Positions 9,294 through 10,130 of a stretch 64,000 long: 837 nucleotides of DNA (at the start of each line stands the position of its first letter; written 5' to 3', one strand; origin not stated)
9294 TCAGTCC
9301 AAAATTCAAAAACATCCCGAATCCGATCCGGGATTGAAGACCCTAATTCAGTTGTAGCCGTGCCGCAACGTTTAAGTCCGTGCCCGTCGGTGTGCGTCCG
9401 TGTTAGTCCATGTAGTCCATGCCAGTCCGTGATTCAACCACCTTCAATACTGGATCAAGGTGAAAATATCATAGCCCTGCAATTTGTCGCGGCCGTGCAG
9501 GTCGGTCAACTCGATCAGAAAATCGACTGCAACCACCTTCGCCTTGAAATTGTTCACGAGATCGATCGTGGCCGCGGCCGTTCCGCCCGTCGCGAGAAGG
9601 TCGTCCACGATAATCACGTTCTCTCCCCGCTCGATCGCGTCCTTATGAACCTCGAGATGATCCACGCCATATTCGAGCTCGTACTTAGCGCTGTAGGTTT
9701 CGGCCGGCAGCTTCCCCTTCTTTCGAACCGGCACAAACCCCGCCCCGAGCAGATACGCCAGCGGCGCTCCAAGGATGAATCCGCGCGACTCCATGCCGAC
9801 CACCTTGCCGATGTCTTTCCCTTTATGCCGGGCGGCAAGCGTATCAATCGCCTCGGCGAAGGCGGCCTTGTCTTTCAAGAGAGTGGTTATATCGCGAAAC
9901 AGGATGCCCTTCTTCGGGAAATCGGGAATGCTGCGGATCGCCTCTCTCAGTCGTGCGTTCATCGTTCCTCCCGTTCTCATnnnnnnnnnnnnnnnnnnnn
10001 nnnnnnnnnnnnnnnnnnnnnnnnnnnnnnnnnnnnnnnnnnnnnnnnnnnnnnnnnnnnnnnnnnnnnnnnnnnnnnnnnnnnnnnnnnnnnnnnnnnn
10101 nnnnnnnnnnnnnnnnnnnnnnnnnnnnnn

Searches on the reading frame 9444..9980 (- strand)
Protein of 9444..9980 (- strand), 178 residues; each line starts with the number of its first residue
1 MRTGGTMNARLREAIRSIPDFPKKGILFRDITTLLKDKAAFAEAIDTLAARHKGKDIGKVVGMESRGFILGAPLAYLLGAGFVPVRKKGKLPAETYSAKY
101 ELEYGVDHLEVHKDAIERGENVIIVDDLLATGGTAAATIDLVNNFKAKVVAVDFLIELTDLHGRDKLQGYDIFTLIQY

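Call 7: search_protein_families(library=pfam, proteins=[window:9444-9980:-], max_evalue=0.01)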
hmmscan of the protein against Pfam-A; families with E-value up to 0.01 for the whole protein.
window:9444-9980:- (178 aa): 3 families
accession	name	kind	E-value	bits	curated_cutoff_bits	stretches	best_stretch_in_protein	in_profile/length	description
PF00156.33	Pribosyltran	-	3.6e-14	52.8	26.3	1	35-166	5-132/158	Phosphoribosyl transferase domain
PF14681.12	UPRTase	-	0.00083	19.3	27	1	118-155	119-156/206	Uracil phosphoribosyltransferase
PF15609.12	PRTase_2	-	0.0037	17.2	28.8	1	111-165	111-163/188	Phosphoribosyl transferase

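Call 16: find_related_loci(query=window:9444-9980:-, collection=genome_contigs, flank=10000)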
Query window:9444-9980:- (178 aa) in genome_contigs; peptide patterns used: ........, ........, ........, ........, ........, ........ (x = any residue, [..] = any of these).
600 stretches matched a pattern (row limit reached: there are more); 548 encode a relative of the query (tblastn E <= 1e-3); the best 80 are kept; 80 distinct loci.
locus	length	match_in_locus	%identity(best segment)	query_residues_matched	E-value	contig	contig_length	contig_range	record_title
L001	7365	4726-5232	66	10-178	6e-68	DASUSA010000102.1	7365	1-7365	MAG TPA_asm: Candidatus Limnocylindria bacterium isolate SMAG_U1722 k141_143004, whole genome shotgun sequence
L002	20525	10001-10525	62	2-178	2e-67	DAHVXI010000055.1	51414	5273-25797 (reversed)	MAG TPA_asm: Chloroflexi bacterium isolate clean759 k141_504506, whole genome shotgun sequence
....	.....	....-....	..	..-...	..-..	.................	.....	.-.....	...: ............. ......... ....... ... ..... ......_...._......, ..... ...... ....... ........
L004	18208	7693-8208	65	8-178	5e-67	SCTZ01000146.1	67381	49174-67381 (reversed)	MAG: Chloroflexota bacterium isolate FW602_bin.16 FW602_bin.16-78435, whole genome shotgun sequence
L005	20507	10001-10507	62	10-178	6e-67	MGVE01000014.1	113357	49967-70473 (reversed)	MAG: Elusimicrobia bacterium RIFOXYA2_FULL_47_53 rifoxya2_full_scaffold_397, whole genome shotgun sequence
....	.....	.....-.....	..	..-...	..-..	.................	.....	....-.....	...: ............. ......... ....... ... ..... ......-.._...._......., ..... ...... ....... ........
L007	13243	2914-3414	66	11-177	4e-66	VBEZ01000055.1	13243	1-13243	MAG: Chloroflexi bacterium isolate CF_39 14_1009_02_40cm_scaffold_2855, whole genome shotgun sequence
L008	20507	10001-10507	63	10-178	3e-66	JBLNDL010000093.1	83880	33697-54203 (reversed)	MAG: Sphingomonadaceae bacterium isolate MAG100 PRJNA950955_bin1_renamed_92, whole genome shotgun sequence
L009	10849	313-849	60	1-178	1e-65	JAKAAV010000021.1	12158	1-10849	MAG: Chloroflexi bacterium isolate WH2.bin114 NODE_9503_length_12158_cov_1.095586, whole genome shotgun sequence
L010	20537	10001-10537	60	1-178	8e-66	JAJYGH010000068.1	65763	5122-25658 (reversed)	MAG: Chloroflexi bacterium isolate DBS1-3.bin120 NODE_628_length_65763_cov_16.6787, whole genome shotgun sequence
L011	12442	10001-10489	67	15-177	2e-65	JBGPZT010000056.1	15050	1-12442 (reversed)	MAG: Candidatus Limnocylindria bacterium isolate OBJ1_062018_070_19 k141_665914_length_15050_cov_12.1826, whole genome s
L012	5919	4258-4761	62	11-178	1e-65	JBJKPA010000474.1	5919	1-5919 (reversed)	MAG: Gemmatimonadaceae bacterium isolate Bin_109 S1Ck127_1821275_flag_1_multi_9.0000_len_5919, whole genome shotgun sequ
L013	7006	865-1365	65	11-177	3e-65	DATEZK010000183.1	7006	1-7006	MAG TPA_asm: Candidatus Limnocylindria bacterium isolate SMAG_U8472 k141_98264, whole genome shotgun sequence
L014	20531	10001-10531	59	2-178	2e-65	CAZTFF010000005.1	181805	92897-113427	MAG TPA_asm: uncultured Caldilineaceae bacterium isolate binchicken_co17_31 genome assembly, contig: NODE_161_length_181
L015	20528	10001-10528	63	3-177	2e-65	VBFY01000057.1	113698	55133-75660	MAG: Chloroflexi bacterium isolate CF_64 14_1009_16_40cm_scaffold_144, whole genome shotgun sequence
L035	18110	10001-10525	77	4-178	4e-85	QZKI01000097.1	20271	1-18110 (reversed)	MAG: Candidatus Abyssobacteria bacterium SURF_17 Ga0104751_1003955, whole genome shotgun sequence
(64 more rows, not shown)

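Call 33: find_homologous_proteins(query=window:9444-9980:-, max_evalue=1e-40)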
Query window:9444-9980:- (178 aa): 7896 proteins with E <= 1e-40 among 8000 candidates; the best 120 are listed.
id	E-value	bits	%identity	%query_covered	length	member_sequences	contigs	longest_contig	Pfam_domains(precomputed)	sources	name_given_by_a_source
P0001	1.6e-105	368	100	97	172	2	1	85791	PF00156.34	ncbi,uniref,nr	ncbi:MAG: adenine phosphoribosyltransferase [Candidatus Abyssobacteria bacterium SURF_5]|uniref:Aden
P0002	3.5e-95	335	86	100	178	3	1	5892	PF00156.34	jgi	jgi:adenine phosphoribosyltransferase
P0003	1.8e-93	329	88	97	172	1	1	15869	PF00156.34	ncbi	-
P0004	4.2e-93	328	84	100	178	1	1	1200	PF00156.34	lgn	-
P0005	7.1e-93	327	88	97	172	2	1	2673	PF00156.34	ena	-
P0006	1.1e-86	307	80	97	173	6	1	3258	PF00156.34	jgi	jgi:adenine phosphoribosyltransferase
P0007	2.7e-86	306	80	97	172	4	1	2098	PF00156.34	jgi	jgi:adenine phosphoribosyltransferase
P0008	4.3e-86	305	81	97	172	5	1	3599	PF00156.34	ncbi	-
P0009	1.6e-85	303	80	97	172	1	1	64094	PF00156.34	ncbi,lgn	ncbi:MAG: adenine phosphoribosyltransferase [Candidatus Abyssubacteria bacterium]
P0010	3.0e-85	302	77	97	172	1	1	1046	PF00156.34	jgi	jgi:adenine phosphoribosyltransferase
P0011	2.9e-84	299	77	97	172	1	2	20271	PF00156.34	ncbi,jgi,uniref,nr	ncbi:MAG: adenine phosphoribosyltransferase [Candidatus Abyssobacteria bacterium SURF_17]|jgi:adenin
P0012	3.2e-84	299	76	99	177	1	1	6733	PF00156.34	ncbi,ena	-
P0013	3.3e-84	299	78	97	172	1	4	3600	PF00156.34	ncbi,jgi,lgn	jgi:adenine phosphoribosyltransferase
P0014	1.1e-82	294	78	97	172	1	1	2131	PF00156.34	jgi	jgi:adenine phosphoribosyltransferase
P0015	1.7e-82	293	77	97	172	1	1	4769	PF00156.34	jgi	-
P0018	5.0e-82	292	76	97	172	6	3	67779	PF00156.34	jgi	-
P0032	2.2e-79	283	76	97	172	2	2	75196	PF00156.34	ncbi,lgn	-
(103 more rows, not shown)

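Call 34: find_encoding_contigs(protein=P0003, flank=10000, max_places=3)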
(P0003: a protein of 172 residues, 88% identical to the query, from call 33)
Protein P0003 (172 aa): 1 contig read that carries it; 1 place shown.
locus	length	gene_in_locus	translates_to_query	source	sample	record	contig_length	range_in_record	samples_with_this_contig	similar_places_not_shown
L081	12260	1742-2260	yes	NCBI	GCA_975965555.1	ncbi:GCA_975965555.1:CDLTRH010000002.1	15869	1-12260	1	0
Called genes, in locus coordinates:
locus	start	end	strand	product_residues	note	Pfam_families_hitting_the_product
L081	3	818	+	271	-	?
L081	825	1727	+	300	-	PF00140:Sigma70_r1_2, PF04542:Sigma70_r2, PF04539:Sigma70_r3, PF04545:Sigma70_r4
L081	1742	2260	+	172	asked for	PF00156:Pribosyltran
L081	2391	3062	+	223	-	PF13483:Lactamase_B_3, PF12706:Lactamase_B_2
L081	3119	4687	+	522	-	PF00005:ABC_tran, PF02463:SMC_N (faint), PF13175:AAA_15 (faint), PF13555:AAA_29 (faint), PF13401:AAA_22 (faint), PF13476:AAA_23 (faint), PF00005:ABC_tran, PF13304:AAA_21 (weak)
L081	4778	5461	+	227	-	-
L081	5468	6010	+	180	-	-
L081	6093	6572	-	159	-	PF01741:MscL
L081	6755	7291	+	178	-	PF01209:Ubie_methyltran, PF02475:TRM5-TYW2_MTfase (weak), PF01728:FtsJ (weak), PF13489:Methyltransf_23, PF13847:Methyltransf_31, PF08241:Methyltransf_11, PF08242:Methyltransf_12, PF13649:Methyltransf_25, +4 more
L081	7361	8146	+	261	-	PF00378:ECH_1, PF16113:ECH_2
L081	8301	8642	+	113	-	PF09851:SHOCT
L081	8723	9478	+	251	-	PF12787:EcsC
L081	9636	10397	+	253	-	-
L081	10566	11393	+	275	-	PF11306:DUF3108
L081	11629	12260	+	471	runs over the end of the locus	PF00072:Response_reg, PF00158:Sigma54_activat, PF14532:Sigma54_activ_2, PF07728:AAA_5, PF25601:AAA_lid_14, PF02954:HTH_8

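Call 35: find_encoding_contigs(protein=P0009, flank=10000, max_places=3)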
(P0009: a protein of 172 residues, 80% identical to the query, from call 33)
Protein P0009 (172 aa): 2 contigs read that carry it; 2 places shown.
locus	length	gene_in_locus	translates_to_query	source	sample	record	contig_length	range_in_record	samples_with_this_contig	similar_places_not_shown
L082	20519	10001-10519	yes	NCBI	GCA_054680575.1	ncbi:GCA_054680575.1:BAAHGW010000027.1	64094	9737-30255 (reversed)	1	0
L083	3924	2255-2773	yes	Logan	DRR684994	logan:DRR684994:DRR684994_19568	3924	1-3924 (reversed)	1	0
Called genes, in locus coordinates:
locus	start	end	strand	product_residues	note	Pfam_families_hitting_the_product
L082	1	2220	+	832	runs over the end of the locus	-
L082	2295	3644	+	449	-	PF22842:Pel9A-like_beta_helix (weak), PF13229:Beta_helix (weak)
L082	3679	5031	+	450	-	-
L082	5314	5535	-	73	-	-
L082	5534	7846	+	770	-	PF13567:DUF4131, PF03772:Competence, PF00753:Lactamase_B, PF12706:Lactamase_B_2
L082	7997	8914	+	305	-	PF00574:CLP_protease (faint), PF25145:NfeD1b_N (weak), PF01343:Peptidase_S49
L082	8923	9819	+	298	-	PF00140:Sigma70_r1_2, PF04542:Sigma70_r2, PF04539:Sigma70_r3, PF04545:Sigma70_r4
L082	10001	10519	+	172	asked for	PF00156:Pribosyltran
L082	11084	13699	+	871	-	PF25873:WHD_MalT, PF07719:TPR_2 (faint), PF13424:TPR_12 (faint), PF13181:TPR_8 (faint), PF17874:TPR_MalT, PF00515:TPR_1 (faint), PF00196:GerE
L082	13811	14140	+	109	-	-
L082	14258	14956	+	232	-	PF11769:DUF3313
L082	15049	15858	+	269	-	-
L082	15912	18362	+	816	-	PF00884:Sulfatase, PF16347:SGSH_C (weak)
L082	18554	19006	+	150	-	-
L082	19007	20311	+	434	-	PF04055:Radical_SAM, PF13186:SPASM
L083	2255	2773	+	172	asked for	PF00156:Pribosyltran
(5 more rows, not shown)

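Call 36: find_encoding_contigs(protein=P0002, flank=10000, max_places=3)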
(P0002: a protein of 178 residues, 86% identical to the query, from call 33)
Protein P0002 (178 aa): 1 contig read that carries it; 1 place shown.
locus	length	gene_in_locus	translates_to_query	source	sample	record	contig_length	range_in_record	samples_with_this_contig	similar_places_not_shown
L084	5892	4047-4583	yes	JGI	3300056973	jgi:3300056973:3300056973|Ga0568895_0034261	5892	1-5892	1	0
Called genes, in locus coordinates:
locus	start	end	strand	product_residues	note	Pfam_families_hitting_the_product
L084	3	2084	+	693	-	?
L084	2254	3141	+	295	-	PF01972:SDH_protease (faint), PF00574:CLP_protease (weak), PF25145:NfeD1b_N, PF01343:Peptidase_S49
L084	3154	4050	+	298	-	PF00140:Sigma70_r1_2, PF04542:Sigma70_r2, PF04539:Sigma70_r3, PF04545:Sigma70_r4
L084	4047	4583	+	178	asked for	PF00156:Pribosyltran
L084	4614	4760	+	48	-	-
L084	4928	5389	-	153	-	PF00589:Phage_integrase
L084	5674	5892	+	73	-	?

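Call 45: find_homologous_proteins(query=L035:10649-11905:-, max_evalue=1e-20)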
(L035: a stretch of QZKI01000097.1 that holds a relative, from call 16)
Query L035:10649-11905:- (418 aa): 6761 proteins with E <= 1e-20 among 8000 candidates; the best 120 are listed.
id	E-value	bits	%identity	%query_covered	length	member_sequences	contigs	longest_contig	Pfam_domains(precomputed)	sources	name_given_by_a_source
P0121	1.3e-250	849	100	89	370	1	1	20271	PF00589.28,PF24624.2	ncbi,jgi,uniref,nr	ncbi:MAG: site-specific integrase [Candidatus Abyssobacteria bacterium SURF_17]|uniref:Site-specific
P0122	1.0e-164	566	68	88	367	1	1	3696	PF00589.28,PF02899.24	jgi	jgi:integrase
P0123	3.4e-162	558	68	87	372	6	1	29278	PF00589.28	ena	-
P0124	4.1e-159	548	68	86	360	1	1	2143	PF00589.28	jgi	-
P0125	3.6e-158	545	69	86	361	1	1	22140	PF00589.28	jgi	-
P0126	2.6e-157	542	65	86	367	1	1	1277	PF00589.28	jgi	jgi:integrase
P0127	5.4e-157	541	66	86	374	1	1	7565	PF00589.28,PF02899.24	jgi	-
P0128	5.1e-156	538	67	87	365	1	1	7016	PF00589.28,PF24624.2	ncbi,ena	-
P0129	1.3e-153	530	65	88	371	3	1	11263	PF00589.28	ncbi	-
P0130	1.5e-151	523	66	81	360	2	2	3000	PF00589.28,PF02899.24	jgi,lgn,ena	-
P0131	2.4e-151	522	62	86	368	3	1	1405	PF00589.28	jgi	-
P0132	5.2e-151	521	63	89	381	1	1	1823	PF00589.28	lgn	-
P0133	1.0e-150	520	66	84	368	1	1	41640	PF00589.28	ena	-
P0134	1.1e-150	520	63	87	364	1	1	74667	PF00589.28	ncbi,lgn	ncbi:MAG: site-specific integrase [Pseudomonadota bacterium]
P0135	1.4e-150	520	65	84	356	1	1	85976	PF00589.28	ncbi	ncbi:MAG: tyrosine-type recombinase/integrase [Thermodesulfobacteriota bacterium]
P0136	1.5e-150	520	62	89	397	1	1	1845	PF00589.28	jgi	-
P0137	3.6e-150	518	63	88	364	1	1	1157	PF00589.28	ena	-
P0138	5.0e-150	518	64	87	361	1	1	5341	PF00589.28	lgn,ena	-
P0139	7.2e-150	517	63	86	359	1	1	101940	PF00589.28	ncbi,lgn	-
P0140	7.5e-150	517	64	84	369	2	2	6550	PF00589.28,PF02899.24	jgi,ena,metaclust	metaclust:\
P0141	8.5e-150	517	65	85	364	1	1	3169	PF00589.28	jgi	jgi:integrase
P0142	9.1e-150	517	64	87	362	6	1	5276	PF00589.28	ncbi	-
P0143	1.0e-149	517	63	86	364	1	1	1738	PF00589.28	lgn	-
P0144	1.3e-149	517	64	87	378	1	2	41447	PF00589.28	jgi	-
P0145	1.4e-149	517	63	87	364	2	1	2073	PF00589.28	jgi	-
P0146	1.7e-149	516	64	87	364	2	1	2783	PF13102.13,PF00589.28,PF02899.24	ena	-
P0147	1.7e-149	516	64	85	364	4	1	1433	PF00589.28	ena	-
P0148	2.6e-149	516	64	87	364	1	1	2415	PF00589.28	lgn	-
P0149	3.6e-149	515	64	87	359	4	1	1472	PF00589.28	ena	-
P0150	4.2e-149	515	63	87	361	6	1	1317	PF00589.28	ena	-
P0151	6.1e-149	514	64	85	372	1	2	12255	PF00589.28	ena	-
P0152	6.6e-149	514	62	86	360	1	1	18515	PF00589.28,PF02899.24,PF24624.2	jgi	jgi:integrase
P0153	9.3e-149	514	62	88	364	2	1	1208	PF00589.28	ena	-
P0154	1.1e-148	514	63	87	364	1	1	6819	PF00589.28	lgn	-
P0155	1.6e-148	513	64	86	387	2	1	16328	PF00589.28,PF24624.2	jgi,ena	-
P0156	1.8e-148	513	62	89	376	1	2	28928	PF00589.28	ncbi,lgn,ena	-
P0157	1.8e-148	513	63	87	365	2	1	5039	PF00589.28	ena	-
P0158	1.9e-148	513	64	87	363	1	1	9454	PF00589.28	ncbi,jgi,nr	ncbi:MAG: tyrosine-type recombinase/integrase [Deltaproteobacteria bacterium]|nr:tyrosine-type recom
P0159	1.9e-148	513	62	88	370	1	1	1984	PF00589.28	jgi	jgi:integrase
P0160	2.0e-148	513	64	84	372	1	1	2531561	PF00589.28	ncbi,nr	ncbi:MAG: tyrosine-type recombinase/integrase [Deltaproteobacteria bacterium]|nr:MAG: tyrosine-type 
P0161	2.2e-148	513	65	85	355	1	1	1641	PF00589.28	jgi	jgi:integrase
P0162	3.3e-148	512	63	87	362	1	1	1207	PF00589.28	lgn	-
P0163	3.4e-148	512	63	87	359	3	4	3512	PF00589.28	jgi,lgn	-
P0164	3.9e-148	512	62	88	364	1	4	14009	PF00589.28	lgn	-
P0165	4.3e-148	512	63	86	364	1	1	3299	PF00589.28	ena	-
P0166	4.4e-148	512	62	88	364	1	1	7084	PF00589.28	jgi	jgi:integrase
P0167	4.4e-148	512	63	86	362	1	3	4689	PF00589.28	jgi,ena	-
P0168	4.6e-148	512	63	86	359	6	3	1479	PF00589.28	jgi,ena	-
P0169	5.0e-148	511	63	86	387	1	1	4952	PF00589.28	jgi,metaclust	metaclust:\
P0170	6.1e-148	511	63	86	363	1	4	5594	PF00589.28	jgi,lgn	jgi:integrase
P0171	7.2e-148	511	63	86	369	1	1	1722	PF00589.28,PF02899.24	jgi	-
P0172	7.6e-148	511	63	88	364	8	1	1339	PF00589.28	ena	-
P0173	7.9e-148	511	62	86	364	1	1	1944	PF00589.28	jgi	jgi:integrase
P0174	9.5e-148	510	65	84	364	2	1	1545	PF00589.28,PF02899.24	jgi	jgi:integrase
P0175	1.0e-147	510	62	86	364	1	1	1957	PF00589.28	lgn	-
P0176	1.0e-147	510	62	89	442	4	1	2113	PF00589.28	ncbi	-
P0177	1.0e-147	510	61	87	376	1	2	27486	PF00589.28,PF02899.24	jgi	jgi:integrase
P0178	1.2e-147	510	63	86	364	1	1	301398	PF00589.28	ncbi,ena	-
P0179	1.8e-147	510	62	89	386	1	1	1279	PF00589.28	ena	-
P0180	2.6e-147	509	64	85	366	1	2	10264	PF00589.28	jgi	jgi:integrase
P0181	2.8e-147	509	64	87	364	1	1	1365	PF00589.28,PF02899.24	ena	-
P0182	3.3e-147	509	63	85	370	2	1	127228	PF00589.28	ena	-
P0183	3.3e-147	509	62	86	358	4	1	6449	PF00589.28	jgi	-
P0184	3.6e-147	509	63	86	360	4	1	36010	PF00589.28,PF24624.2,PF22823.3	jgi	jgi:integrase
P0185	4.0e-147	508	64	86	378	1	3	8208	PF00589.28,PF24624.2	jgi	jgi:integrase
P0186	4.1e-147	508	63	86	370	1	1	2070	PF00589.28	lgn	-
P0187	4.9e-147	508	62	88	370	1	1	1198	PF00589.28,PF24624.2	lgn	-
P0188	5.1e-147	508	64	84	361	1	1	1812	PF00589.28,PF02899.24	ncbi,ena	-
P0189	5.7e-147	508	62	86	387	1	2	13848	PF00589.28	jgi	jgi:integrase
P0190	5.7e-147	508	63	87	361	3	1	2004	PF00589.28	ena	-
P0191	5.7e-147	508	64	85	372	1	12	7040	PF00589.28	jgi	-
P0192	6.5e-147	508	64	87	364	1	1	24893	PF00589.28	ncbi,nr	ncbi:MAG: tyrosine-type recombinase/integrase [Deltaproteobacteria bacterium]|nr:tyrosine-type recom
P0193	6.6e-147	508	63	87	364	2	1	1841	PF00589.28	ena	-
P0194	8.1e-147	507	63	86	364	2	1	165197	PF00589.28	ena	-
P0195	1.0e-146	507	64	85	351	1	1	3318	PF00589.28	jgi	jgi:integrase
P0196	1.1e-146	507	61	87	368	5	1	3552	PF00589.28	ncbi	-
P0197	1.1e-146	507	63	85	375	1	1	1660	PF00589.28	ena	-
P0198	1.2e-146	507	63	87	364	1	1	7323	PF00589.28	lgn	-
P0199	1.4e-146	507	63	87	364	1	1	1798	PF00589.28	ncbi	-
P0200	1.4e-146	507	62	87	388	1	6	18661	PF00589.28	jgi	jgi:integrase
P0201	1.6e-146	506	62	87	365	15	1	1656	PF00589.28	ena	-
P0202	1.6e-146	506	62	86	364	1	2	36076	PF00589.28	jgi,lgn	-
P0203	1.6e-146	506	61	88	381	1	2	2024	PF00589.28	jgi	-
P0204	2.0e-146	506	63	86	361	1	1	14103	PF00589.28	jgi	-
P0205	2.2e-146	506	62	86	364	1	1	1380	PF00589.28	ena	-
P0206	2.2e-146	506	65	82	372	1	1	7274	PF00589.28,PF02899.24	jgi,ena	-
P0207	2.3e-146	506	62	88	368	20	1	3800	PF00589.28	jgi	jgi:integrase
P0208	2.3e-146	506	62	87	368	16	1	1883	PF00589.28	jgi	jgi:integrase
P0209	2.7e-146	506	62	86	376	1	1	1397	PF00589.28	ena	-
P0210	2.8e-146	506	63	87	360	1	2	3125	PF00589.28,PF02899.24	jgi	-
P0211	2.8e-146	506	63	86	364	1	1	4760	PF00589.28,PF02899.24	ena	-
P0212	3.6e-146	505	62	87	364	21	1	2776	PF00589.28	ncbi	-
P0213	3.9e-146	505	60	86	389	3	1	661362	PF00589.28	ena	-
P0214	5.2e-146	505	62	84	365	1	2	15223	PF00589.28,PF24624.2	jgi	jgi:integrase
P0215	6.7e-146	504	67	80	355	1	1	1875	PF00589.28,PF02899.24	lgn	-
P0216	7.2e-146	504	65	81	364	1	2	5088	PF00589.28,PF02899.24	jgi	-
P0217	7.2e-146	504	63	85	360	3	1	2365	PF00589.28,PF02899.24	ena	-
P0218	7.4e-146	504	61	86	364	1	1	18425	PF00589.28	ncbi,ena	-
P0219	7.5e-146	504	62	87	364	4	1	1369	PF00589.28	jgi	-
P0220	8.7e-146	504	62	86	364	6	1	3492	PF00589.28,PF02899.24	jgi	jgi:integrase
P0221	9.8e-146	504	61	87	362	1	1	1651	PF00589.28,PF02899.24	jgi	jgi:integrase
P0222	1.1e-145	504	61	86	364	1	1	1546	PF00589.28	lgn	-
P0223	1.1e-145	504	62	85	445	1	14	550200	PF00589.28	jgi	jgi:integrase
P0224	1.2e-145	504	61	87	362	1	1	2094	PF00589.28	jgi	jgi:integrase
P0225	1.3e-145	503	60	89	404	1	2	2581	PF00589.28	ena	-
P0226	1.3e-145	503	62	86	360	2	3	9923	PF00589.28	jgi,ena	-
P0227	1.3e-145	503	59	94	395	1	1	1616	PF00589.28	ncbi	-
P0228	1.4e-145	503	61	86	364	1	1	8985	PF00589.28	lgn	-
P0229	1.6e-145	503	62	86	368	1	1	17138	PF00589.28,PF02899.24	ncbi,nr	ncbi:MAG: tyrosine-type recombinase/integrase [Deltaproteobacteria bacterium]|nr:tyrosine-type recom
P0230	1.8e-145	503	62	86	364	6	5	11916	PF00589.28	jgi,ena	-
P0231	2.3e-145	503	64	83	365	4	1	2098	PF00589.28,PF02899.24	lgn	-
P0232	2.4e-145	503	63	86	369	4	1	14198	PF00589.28,PF02899.24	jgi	-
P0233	2.6e-145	502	62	86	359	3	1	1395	PF00589.28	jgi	jgi:integrase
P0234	2.7e-145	502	64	84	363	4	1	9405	PF00589.28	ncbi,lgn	-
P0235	2.8e-145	502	61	88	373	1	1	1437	PF00589.28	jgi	jgi:integrase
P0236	2.9e-145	502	64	86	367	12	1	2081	PF00589.28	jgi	-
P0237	3.1e-145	502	62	87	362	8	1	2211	PF00589.28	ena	-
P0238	3.3e-145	502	64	85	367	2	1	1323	PF00589.28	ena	-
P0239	3.6e-145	502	63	86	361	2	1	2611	PF00589.28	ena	-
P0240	3.8e-145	502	63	85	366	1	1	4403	PF00589.28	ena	-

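Call 49: find_encoding_contigs(protein=P0005, flank=10000, max_places=3)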
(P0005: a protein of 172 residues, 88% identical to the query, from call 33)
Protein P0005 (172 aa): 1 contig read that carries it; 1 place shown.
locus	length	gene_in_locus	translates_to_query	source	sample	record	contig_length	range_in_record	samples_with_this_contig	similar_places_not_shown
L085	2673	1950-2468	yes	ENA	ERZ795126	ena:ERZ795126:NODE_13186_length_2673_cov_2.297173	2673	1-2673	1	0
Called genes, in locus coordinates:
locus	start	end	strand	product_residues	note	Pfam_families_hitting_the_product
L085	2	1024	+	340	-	?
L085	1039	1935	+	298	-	PF00140:Sigma70_r1_2, PF04542:Sigma70_r2, PF04539:Sigma70_r3, PF04545:Sigma70_r4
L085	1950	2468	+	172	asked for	PF00156:Pribosyltran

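Call 50: find_encoding_contigs(protein=P0008, flank=10000, max_places=3)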
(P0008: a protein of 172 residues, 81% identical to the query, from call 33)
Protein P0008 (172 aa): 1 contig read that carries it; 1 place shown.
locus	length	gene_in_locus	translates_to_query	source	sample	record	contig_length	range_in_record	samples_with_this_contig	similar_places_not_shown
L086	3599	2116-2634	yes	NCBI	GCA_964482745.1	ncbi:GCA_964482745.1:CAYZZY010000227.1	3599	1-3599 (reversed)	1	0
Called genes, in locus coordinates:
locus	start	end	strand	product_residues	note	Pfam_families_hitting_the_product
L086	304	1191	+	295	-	PF00574:CLP_protease (faint), PF25145:NfeD1b_N (weak), PF01343:Peptidase_S49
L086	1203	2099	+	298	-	PF00140:Sigma70_r1_2, PF04542:Sigma70_r2, PF04539:Sigma70_r3, PF04545:Sigma70_r4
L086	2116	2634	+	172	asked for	PF00156:Pribosyltran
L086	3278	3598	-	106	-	?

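Call 51: find_encoding_contigs(protein=P0006, flank=10000, max_places=3)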
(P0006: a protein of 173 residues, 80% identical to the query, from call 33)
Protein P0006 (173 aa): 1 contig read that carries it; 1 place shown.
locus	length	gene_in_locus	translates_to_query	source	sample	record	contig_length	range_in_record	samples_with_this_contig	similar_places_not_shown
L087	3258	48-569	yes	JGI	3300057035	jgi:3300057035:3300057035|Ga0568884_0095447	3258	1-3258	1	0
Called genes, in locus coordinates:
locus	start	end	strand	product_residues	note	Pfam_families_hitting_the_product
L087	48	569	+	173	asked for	PF00156:Pribosyltran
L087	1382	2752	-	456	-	PF00072:Response_reg, PF00158:Sigma54_activat, PF14532:Sigma54_activ_2, PF07728:AAA_5, PF25601:AAA_lid_14, PF02954:HTH_8, PF13556:HTH_30 (weak)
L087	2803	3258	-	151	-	?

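Call 56: find_encoding_contigs(protein=P0018, flank=10000, max_places=2)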
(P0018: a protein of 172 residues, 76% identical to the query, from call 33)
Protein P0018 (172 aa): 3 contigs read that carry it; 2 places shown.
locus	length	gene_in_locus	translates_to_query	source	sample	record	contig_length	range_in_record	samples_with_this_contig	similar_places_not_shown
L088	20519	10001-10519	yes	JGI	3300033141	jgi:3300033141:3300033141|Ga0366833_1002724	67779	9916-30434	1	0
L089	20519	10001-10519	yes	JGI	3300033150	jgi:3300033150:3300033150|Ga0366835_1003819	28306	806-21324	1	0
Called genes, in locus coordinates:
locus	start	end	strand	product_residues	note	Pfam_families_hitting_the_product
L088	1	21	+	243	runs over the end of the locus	PF07722:Peptidase_C26, PF00117:GATase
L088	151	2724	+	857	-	PF00496:SBP_bac_5, PF19300:BPD_transp_1_N, PF00528:BPD_transp_1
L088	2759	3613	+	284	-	PF12911:OppC_N, PF00528:BPD_transp_1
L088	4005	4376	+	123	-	PF00072:Response_reg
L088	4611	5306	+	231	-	-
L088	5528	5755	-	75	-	-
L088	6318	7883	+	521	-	PF03772:Competence, PF00753:Lactamase_B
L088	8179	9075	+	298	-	PF00574:CLP_protease (faint), PF25145:NfeD1b_N (weak), PF01343:Peptidase_S49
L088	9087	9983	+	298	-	PF00140:Sigma70_r1_2, PF04542:Sigma70_r2, PF04539:Sigma70_r3, PF04545:Sigma70_r4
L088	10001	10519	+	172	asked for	PF00156:Pribosyltran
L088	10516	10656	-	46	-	-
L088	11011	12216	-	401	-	PF00270:DEAD, PF04851:ResIII, PF00271:Helicase_C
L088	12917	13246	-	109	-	-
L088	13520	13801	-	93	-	PF04972:BON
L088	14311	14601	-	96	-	PF00166:Cpn10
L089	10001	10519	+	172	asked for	PF00156:Pribosyltran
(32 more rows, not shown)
